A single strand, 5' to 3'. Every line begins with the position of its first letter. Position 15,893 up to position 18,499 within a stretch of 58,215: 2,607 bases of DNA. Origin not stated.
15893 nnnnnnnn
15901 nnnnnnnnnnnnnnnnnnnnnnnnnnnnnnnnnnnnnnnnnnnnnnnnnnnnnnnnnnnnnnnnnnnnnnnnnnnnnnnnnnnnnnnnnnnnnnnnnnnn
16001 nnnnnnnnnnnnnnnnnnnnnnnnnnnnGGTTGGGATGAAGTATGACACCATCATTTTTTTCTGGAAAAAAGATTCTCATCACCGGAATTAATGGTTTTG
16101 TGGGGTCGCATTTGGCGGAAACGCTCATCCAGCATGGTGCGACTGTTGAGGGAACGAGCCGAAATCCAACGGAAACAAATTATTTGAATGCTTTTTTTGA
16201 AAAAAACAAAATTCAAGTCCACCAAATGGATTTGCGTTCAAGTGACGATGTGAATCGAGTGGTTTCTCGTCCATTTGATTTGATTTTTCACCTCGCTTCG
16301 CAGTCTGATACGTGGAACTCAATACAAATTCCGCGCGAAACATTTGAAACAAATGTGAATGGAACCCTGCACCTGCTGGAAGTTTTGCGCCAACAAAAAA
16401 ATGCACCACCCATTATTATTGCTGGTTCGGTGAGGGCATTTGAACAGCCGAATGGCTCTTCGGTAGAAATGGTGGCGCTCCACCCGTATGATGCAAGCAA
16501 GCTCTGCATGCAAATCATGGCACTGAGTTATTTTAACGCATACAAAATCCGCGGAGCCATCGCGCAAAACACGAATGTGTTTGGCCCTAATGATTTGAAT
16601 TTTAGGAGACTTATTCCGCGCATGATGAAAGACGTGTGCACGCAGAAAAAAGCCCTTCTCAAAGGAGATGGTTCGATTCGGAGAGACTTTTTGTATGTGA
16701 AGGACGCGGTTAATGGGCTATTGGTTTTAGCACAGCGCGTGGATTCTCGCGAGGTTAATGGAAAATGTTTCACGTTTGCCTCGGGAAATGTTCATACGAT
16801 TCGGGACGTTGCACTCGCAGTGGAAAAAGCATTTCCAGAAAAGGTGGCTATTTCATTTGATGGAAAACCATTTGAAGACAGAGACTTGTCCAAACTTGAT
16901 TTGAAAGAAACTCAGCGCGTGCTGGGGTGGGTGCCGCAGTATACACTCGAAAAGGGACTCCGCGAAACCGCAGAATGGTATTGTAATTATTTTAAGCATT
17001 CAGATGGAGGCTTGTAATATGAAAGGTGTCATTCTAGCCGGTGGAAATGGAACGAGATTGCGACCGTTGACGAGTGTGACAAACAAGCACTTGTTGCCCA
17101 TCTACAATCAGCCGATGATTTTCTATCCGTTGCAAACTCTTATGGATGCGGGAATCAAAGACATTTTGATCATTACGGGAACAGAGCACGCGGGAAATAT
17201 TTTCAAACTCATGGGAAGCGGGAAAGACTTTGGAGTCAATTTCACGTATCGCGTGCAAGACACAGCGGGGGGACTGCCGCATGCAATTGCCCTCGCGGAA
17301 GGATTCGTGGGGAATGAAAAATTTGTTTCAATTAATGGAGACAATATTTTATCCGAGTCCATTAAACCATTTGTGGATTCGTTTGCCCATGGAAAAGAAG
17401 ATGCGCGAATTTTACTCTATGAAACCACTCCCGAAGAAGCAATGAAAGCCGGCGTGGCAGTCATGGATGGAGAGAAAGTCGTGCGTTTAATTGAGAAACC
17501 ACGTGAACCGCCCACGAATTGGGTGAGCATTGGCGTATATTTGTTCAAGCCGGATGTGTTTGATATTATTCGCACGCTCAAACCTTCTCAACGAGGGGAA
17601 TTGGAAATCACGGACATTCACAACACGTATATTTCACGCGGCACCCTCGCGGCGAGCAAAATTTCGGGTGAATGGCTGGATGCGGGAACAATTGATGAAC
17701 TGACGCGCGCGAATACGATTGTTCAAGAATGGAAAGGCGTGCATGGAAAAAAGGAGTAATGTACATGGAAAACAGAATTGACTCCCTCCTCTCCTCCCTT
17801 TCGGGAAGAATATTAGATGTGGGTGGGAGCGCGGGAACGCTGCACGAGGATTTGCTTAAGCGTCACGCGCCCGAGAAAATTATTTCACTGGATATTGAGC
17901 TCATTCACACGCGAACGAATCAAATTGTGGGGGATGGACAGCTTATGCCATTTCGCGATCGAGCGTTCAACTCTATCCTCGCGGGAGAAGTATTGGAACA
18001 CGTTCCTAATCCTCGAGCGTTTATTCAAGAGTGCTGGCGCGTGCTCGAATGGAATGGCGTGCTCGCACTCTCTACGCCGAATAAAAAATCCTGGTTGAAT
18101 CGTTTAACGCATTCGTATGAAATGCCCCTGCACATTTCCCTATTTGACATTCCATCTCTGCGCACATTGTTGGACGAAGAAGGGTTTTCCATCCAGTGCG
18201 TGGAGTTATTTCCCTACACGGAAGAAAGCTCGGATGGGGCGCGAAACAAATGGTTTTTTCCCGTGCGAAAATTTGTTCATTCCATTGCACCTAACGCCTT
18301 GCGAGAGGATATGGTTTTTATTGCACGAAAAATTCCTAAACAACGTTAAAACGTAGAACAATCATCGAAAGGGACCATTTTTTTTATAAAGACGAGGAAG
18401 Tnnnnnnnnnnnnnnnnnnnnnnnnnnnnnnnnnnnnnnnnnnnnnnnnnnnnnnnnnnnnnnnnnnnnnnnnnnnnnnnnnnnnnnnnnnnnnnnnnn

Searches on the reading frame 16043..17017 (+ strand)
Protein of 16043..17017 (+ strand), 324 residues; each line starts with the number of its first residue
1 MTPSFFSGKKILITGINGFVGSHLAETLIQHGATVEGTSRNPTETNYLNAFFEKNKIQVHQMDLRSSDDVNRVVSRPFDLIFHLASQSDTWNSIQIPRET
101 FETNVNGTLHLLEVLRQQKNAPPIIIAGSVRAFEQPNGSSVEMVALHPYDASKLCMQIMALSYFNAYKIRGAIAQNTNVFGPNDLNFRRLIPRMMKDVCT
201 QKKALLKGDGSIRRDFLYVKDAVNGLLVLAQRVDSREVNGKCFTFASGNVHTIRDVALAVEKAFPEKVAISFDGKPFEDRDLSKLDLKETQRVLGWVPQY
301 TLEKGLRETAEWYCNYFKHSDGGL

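Call 3: search_protein_families(library=pfam, proteins=[window:16043-17017:+])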
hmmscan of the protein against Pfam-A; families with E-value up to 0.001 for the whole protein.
window:16043-17017:+ (324 aa): 8 families
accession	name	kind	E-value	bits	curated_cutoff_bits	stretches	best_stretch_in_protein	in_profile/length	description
PF01370.27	Epimerase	-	7.6e-46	156.9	20.9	1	11-237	1-232/240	NAD dependent epimerase/dehydratase family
PF16363.11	GDP_Man_Dehyd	-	2.3e-44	152.7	27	1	12-309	1-332/332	GDP-mannose 4,6 dehydratase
PF01073.25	3Beta_HSD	-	5.4e-11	42.5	22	1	12-221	1-220/280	3-beta hydroxysteroid dehydrogenase/isomerase family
PF00106.31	adh_short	-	3.3e-06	27.2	26.6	1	9-167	1-167/195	short chain dehydrogenase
PF04321.23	RmlD_sub_bind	-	2.2e-05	24.1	27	1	10-114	2-88/287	RmlD substrate binding domain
PF02719.21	Polysacc_synt_2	-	2.3e-05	24.2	20.2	1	11-261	1-244/293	Polysaccharide biosynthesis protein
PF07993.18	NAD_binding_4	-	5.5e-05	22.9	20.1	0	13-131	1-138/258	Male sterility protein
PF13460.12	NAD_binding_10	-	0.00014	22.2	27.2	1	15-116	1-86/184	NAD(P)H-binding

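Call 16: search_protein_families(library=ncbifam, proteins=[window:16043-17017:+], max_evalue=0.00001)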
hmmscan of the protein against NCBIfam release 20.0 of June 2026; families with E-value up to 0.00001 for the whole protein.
window:16043-17017:+ (324 aa): 26 families (the best 25 are shown)
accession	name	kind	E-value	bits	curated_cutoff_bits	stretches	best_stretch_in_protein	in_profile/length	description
TIGR02622.1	CDP_4_6_dhtase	equivalog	2.5e-41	142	278.45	1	5-319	1-336/352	CDP-glucose 4,6-dehydratase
TIGR01181.1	dTDP_gluc_dehyt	equivalog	7.7e-38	130.4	365.1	1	10-315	1-313/321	dTDP-glucose 4,6-dehydratase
TIGR04180.1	EDH_00030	hypoth_equivalog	3.4e-35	121.6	475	1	11-299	1-295/297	NAD-dependent 4,6-dehydratase LegB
NF007582.0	PRK10217.1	equivalog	3e-23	82.5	698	2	146-314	157-332/355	dTDP-glucose 4,6-dehydratase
TIGR01179.1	galE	equivalog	3.2e-23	82.1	262.3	1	10-313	1-325/332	UDP-glucose 4-epimerase GalE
NF007490.0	PRK10084.1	subfamily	1.5e-22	80.1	649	2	147-316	165-337/361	dTDP-glucose 4,6-dehydratase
TIGR01472.1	gmd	equivalog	2.4e-17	63.2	415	1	9-281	1-283/342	GDP-mannose 4,6-dehydratase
NF011728.1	PRK15181.1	equivalog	2.8e-17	62.8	760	1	7-315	14-339/348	Vi polysaccharide biosynthesis UDP-N-acetylglucosaminuronic acid C-4 epimerase TviC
TIGR02197.1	heptose_epim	equivalog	6.1e-16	58.5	274.6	1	11-314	1-314/316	ADP-glyceromanno-heptose 6-epimerase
NF043036.1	ErythonDh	equivalog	3.8e-14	52.6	325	1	10-141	2-137/321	D-erythronate dehydrogenase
NF042422.1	oxyalk_red_OleD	equivalog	5.4e-14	52.3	580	1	10-259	2-245/329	2-alkyl-3-oxoalkanoate reductase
NF042423.1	oxyalk_red_Shew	equivalog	2.4e-13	49.9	580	1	9-246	9-239/331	2-alkyl-3-oxoalkanoate reductase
NF008872.0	PRK11908.1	equivalog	3e-13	49.6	294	0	188-315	195-337/349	bifunctional UDP-4-keto-pentose/UDP-xylose synthase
NF047922.1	GDPFucSynFcl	equivalog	3.5e-13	49.7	500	1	148-316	133-304/308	GDP-L-fucose synthase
NF007956.0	PRK10675.1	subfamily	4.7e-13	49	394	1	10-155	2-155/338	UDP-glucose 4-epimerase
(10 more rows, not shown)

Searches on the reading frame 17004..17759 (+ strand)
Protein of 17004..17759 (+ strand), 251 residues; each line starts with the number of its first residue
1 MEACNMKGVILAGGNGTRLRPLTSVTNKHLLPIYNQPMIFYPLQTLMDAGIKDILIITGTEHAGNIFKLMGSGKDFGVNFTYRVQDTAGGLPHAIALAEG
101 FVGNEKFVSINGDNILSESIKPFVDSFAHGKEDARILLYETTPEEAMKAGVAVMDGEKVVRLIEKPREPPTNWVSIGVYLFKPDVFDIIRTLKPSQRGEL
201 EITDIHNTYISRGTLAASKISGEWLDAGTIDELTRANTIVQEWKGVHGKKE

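Call 3: search_protein_families(library=pfam, proteins=[window:17004-17759:+])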
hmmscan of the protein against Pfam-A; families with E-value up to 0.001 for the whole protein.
window:17004-17759:+ (251 aa): 2 families
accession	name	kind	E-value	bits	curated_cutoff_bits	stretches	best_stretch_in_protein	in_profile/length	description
PF00483.29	NTP_transferase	-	6.4e-56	190.1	21.2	1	7-240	1-242/245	Nucleotidyl transferase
PF12804.13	NTP_transf_3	-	3.9e-09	37.3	27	1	8-141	1-125/160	MobA-like NTP transferase domain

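Call 16: search_protein_families(library=ncbifam, proteins=[window:17004-17759:+], max_evalue=0.00001)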
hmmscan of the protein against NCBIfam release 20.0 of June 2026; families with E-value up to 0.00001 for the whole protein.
window:17004-17759:+ (251 aa): 29 families (the best 25 are shown)
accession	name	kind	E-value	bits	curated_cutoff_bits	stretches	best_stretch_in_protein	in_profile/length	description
TIGR01208.1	rmlA_long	equivalog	2.3e-72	243.8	320.25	1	7-241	1-235/353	glucose-1-phosphate thymidylyltransferase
TIGR01207.1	rmlA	equivalog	5.9e-61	206.1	360.65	1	7-242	1-238/286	glucose-1-phosphate thymidylyltransferase RfbA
NF012024.0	PRK15480.1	equivalog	1.2e-53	182.1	588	1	6-240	4-240/292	glucose-1-phosphate thymidylyltransferase RfbA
TIGR03992.1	Arch_glmU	subfamily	3.5e-48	164.4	292.1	1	6-239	1-226/393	bifunctional sugar-1-phosphate nucleotidylyltransferase/acetyltransferase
NF041313.1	UDPGP_AglF_Halo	equivalog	2e-45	155.1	400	1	6-237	1-231/234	UTP--glucose-1-phosphate uridylyltransferase AglF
TIGR01099.1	galU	equivalog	9e-33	113.9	326.8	2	78-231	94-256/261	UTP--glucose-1-phosphate uridylyltransferase GalU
NF041173.1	Sug_nt_acttase_Thmprot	equivalog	2.3e-28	99.2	600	1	6-240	1-227/405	bifunctional sugar-1-phosphate nucleotidylyltransferase/acetyltransferase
NF045761.1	NAMPUrTaseMurU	equivalog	4.1e-27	95.5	250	1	6-238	1-225/226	N-acetylmuramate alpha-1-phosphate uridylyltransferase MurU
NF052502.1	man1P_GTase_Rv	exception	1.7e-26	92.9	440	1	7-236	2-226/352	mannose-1-phosphate guanylyltransferase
TIGR02091.1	glgC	equivalog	1.1e-15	57.6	424.9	1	104-237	113-256/364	glucose-1-phosphate adenylyltransferase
NF003670.0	PRK05293.1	equivalog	1.8e-15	56.8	470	1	5-238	4-256/382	glucose-1-phosphate adenylyltransferase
NF009928.0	PRK13389.1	equivalog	1.1e-14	54.3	548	1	6-60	9-63/302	UTP--glucose-1-phosphate uridylyltransferase GalU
NF007516.0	PRK10122.1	equivalog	1.7e-14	53.7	534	1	5-60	3-58/297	UTP--glucose-1-phosphate uridylyltransferase GalF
TIGR02623.1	G1P_cyt_trans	equivalog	3.2e-14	53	300.25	1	6-61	1-56/255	glucose-1-phosphate cytidylyltransferase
TIGR01105.1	galF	equivalog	2.2e-13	50.1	659.2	1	4-60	2-58/297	GalU regulator GalF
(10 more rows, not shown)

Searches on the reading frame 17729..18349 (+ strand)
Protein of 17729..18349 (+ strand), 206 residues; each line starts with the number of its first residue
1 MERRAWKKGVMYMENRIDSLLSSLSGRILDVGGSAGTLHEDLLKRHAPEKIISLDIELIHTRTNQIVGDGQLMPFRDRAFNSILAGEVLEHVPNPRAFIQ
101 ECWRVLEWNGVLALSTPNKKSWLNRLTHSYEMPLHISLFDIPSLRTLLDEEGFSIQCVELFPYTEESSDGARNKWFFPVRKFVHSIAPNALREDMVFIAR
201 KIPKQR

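Call 3: search_protein_families(library=pfam, proteins=[window:17729-18349:+])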
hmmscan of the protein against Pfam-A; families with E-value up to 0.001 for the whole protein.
window:17729-18349:+ (206 aa): 5 families
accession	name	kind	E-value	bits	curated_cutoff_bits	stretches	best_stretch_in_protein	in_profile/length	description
PF13489.12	Methyltransf_23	-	2.2e-15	57.2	27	1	22-156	20-162/164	Methyltransferase domain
PF08241.18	Methyltransf_11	-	9e-12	45.9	21.2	1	29-113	1-94/95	Methyltransferase domain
PF13847.12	Methyltransf_31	-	2e-06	28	27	1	66-125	59-120/145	Methyltransferase domain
PF13649.12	Methyltransf_25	-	2.2e-06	28.7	27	1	28-110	1-97/97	Methyltransferase domain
PF08242.18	Methyltransf_12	-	4.2e-05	24.6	30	1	30-112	2-98/98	Methyltransferase domain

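Call 8: search_protein_families(library=ncbifam, proteins=[window:17729-18349:+], max_evalue=0.001)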
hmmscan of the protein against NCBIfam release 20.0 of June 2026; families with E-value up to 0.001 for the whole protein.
window:17729-18349:+ (206 aa): 8 families
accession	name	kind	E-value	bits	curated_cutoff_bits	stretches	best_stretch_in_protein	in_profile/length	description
TIGR01983.1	UbiG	equivalog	4e-10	39.4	102.95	1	27-122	52-161/228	bifunctional 2-polyprenyl-6-hydroxyphenol methylase/3-demethylubiquinol 3-O-methyltransferase UbiG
TIGR02072.1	BioC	equivalog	3.9e-09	36.7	184.95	1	25-159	35-177/244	malonyl-ACP O-methyltransferase BioC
NF045667.1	MTase_DVU1556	equivalog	4.9e-09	36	155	1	25-159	23-166/213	DVU_1556 family methyltransferase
NF004452.0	PRK05785.1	equivalog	1.1e-05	25.1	207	1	25-120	52-152/228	hypothetical protein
TIGR01934.1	MenG_MenH_UbiE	subfamily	2e-05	24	158.35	1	17-131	32-160/223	ubiquinone/menaquinone biosynthesis methyltransferase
NF040539.1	AST_met_ArsM_2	exception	0.0001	22.3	240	0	47-112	97-161/262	putative arsinothricin biosynthesis methyltransferase ArsM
TIGR04345.1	ovoA_Cterm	equivalog_domain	0.00016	21.3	170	1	46-128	101-181/242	putative 4-mercaptohistidine N1-methyltransferase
NF045823.1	PthPhpthDimycoMt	equivalog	0.00045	19.5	300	1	66-114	118-166/256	phthiotriol/phenolphthiotriol dimycocerosates methyltransferase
